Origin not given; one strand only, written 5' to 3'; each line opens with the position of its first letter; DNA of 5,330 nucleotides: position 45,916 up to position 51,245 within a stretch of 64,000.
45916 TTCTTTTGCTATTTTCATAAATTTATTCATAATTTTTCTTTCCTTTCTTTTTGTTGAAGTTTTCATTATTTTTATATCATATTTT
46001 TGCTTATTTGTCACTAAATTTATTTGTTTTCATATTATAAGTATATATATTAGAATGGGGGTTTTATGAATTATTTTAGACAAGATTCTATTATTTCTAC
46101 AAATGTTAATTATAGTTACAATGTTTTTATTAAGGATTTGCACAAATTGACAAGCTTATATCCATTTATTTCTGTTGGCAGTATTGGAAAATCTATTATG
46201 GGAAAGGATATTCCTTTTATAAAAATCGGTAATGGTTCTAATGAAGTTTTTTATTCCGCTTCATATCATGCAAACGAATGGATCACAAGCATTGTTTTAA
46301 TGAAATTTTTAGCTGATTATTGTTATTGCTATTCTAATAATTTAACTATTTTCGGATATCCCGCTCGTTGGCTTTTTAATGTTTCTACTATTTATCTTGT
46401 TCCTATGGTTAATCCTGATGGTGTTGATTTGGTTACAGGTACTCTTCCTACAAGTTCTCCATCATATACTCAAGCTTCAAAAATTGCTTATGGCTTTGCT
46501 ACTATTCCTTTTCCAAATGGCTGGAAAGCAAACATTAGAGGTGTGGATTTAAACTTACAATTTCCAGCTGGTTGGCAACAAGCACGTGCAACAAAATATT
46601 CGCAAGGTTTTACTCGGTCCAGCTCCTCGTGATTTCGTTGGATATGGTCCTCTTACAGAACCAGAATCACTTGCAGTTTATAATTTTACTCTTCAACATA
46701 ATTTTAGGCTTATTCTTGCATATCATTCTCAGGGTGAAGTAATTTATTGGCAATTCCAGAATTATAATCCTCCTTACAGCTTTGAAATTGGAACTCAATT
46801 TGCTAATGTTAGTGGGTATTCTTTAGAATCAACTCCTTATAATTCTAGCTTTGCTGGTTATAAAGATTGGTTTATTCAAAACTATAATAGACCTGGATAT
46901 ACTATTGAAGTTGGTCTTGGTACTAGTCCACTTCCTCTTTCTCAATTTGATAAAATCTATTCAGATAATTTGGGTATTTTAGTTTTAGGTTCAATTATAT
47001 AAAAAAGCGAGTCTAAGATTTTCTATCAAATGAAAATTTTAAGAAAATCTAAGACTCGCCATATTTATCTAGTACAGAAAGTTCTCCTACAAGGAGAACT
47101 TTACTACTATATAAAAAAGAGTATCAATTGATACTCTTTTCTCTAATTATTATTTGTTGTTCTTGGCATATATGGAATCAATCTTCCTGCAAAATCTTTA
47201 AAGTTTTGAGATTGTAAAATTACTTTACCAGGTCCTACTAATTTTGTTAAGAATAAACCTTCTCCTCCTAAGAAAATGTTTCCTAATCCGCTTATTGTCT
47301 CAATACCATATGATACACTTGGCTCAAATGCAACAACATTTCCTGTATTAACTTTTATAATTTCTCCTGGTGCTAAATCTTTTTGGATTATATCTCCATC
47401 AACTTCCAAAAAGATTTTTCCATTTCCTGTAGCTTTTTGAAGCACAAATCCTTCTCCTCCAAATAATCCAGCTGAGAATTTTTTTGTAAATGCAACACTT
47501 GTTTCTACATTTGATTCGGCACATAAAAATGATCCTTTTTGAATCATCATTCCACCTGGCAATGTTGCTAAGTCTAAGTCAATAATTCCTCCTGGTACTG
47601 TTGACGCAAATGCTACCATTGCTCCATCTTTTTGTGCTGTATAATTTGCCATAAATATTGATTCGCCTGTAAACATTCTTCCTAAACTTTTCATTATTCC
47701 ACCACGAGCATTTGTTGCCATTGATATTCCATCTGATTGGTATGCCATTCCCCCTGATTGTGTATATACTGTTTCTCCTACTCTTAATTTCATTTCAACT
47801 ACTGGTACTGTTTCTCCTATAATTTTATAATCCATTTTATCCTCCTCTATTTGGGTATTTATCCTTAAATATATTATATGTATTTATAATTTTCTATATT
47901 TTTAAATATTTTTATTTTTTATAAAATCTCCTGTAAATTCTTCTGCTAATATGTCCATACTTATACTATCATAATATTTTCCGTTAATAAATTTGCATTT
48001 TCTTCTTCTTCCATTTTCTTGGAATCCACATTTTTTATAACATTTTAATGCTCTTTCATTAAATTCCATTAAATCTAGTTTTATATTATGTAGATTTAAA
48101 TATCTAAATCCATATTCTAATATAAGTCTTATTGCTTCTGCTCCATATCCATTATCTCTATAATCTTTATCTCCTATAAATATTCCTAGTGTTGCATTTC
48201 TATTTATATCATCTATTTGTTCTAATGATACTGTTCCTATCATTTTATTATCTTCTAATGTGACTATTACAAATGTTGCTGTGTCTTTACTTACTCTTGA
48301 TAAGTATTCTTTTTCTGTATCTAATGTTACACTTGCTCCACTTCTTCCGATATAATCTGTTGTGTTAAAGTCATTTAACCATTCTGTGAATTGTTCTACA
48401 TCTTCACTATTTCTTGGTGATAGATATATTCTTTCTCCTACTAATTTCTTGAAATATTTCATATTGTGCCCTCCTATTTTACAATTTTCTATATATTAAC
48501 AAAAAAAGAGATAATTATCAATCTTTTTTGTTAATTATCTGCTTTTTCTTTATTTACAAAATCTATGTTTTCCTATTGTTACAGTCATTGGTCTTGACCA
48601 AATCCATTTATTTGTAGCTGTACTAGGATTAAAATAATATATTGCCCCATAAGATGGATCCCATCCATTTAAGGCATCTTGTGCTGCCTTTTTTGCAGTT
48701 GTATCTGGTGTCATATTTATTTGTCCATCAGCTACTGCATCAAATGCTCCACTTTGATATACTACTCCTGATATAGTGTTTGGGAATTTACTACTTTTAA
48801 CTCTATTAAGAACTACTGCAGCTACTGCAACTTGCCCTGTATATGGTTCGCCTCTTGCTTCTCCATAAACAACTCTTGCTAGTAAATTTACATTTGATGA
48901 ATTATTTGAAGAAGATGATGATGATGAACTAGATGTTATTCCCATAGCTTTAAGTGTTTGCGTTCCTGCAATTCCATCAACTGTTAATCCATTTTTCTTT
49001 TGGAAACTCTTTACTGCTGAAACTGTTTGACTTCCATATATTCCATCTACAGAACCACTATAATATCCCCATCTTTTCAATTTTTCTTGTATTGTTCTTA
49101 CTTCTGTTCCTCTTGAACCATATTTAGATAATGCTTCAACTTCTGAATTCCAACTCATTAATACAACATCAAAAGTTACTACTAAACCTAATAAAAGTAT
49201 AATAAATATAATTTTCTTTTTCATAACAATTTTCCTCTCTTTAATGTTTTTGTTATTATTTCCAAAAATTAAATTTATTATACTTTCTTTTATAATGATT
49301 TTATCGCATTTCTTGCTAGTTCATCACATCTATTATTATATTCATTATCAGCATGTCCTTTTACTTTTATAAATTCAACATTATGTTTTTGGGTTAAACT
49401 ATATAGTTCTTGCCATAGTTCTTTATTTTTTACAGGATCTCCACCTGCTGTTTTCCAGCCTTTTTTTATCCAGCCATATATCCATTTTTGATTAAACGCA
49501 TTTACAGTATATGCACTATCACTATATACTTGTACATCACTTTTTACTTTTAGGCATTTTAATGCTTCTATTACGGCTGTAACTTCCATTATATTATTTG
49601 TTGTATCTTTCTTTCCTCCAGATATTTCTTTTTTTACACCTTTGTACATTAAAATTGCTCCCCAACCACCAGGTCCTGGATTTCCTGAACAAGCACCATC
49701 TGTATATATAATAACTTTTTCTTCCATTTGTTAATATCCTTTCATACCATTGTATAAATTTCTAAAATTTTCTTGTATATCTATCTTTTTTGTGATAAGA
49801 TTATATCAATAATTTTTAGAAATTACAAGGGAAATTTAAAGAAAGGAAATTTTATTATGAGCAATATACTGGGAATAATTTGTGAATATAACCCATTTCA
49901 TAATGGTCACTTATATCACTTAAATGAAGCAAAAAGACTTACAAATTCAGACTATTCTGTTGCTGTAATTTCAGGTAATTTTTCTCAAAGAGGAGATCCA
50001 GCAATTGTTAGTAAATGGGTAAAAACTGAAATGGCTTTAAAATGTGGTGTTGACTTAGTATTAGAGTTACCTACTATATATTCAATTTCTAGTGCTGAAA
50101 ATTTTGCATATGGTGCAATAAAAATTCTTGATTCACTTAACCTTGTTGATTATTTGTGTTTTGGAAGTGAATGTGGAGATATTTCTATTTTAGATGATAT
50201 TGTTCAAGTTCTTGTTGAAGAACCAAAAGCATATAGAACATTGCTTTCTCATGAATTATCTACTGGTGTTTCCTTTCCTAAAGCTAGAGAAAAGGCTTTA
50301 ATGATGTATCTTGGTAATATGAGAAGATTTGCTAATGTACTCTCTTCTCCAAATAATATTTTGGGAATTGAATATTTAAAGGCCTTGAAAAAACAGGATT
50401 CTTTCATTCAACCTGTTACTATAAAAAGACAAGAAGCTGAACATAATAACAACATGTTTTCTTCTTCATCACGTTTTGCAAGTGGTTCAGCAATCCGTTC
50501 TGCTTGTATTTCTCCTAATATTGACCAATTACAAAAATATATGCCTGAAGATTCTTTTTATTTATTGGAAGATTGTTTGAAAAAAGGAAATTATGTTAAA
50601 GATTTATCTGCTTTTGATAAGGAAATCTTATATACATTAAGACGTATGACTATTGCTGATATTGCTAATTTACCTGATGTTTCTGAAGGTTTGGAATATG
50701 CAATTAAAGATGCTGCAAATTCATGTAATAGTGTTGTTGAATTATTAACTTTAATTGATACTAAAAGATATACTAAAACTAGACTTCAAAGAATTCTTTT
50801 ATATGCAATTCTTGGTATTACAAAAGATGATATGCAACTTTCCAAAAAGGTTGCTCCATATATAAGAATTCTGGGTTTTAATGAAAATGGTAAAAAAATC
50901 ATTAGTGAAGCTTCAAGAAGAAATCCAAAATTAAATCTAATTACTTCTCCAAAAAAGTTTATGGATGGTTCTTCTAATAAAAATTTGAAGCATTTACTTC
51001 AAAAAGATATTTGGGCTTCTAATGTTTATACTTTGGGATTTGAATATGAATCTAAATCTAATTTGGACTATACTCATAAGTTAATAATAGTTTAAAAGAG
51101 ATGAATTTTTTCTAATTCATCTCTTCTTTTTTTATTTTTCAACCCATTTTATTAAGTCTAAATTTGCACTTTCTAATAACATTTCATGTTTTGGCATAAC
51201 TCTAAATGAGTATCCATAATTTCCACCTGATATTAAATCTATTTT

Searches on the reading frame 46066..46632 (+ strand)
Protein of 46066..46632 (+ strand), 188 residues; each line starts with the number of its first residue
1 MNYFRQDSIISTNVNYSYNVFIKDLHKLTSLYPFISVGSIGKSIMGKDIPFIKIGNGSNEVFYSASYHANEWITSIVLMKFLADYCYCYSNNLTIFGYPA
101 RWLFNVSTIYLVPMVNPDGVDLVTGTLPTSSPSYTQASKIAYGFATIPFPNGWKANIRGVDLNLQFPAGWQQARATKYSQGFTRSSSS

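Call 20: search_protein_families(library=pfam, proteins=[window:46066-46632:+], max_evalue=0.00001)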
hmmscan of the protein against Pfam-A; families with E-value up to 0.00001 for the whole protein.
window:46066-46632:+ (188 aa): 1 family
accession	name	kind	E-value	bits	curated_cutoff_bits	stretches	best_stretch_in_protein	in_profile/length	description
PF00246.29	Peptidase_M14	-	1.6e-21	77.6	21.6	1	25-176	5-143/286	Zinc carboxypeptidase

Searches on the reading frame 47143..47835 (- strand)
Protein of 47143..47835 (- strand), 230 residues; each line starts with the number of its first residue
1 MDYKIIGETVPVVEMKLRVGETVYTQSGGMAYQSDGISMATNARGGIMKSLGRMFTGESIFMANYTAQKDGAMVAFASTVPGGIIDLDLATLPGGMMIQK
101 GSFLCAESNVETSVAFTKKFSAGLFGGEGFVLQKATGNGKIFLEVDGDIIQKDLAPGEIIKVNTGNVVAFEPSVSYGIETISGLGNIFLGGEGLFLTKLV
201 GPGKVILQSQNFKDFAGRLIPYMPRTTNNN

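Call 20: search_protein_families(library=pfam, proteins=[window:47143-47835:-], max_evalue=0.00001)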
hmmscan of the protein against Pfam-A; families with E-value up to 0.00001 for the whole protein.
window:47143-47835:- (230 aa): 1 family
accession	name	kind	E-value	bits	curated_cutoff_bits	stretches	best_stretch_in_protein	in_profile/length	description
PF01987.23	AIM24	-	1.8e-66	224.2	25.7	1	3-209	1-204/205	Mitochondrial biogenesis AIM24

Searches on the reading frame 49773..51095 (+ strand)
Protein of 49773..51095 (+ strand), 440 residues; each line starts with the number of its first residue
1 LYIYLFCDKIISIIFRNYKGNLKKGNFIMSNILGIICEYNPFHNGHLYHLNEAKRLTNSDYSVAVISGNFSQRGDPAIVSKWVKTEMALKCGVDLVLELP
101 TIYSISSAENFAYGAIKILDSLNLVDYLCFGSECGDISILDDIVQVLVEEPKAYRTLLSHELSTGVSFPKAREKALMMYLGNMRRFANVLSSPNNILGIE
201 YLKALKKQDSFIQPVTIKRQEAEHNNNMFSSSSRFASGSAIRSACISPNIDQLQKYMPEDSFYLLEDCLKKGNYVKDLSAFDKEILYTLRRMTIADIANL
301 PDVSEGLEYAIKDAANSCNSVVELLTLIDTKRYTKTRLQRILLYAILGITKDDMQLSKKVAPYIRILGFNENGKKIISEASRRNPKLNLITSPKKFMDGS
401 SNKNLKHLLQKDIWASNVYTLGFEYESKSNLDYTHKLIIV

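Call 21: search_protein_families(library=pfam, proteins=[window:49773-51095:+], max_evalue=0.00001)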
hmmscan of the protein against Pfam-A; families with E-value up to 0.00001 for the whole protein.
window:49773-51095:+ (440 aa): 1 family
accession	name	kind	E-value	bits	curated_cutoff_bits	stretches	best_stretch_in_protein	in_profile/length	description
PF05636.17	HIGH_NTase1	-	4.2e-136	454.8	27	1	31-427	2-394/402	HIGH Nucleotidyl Transferase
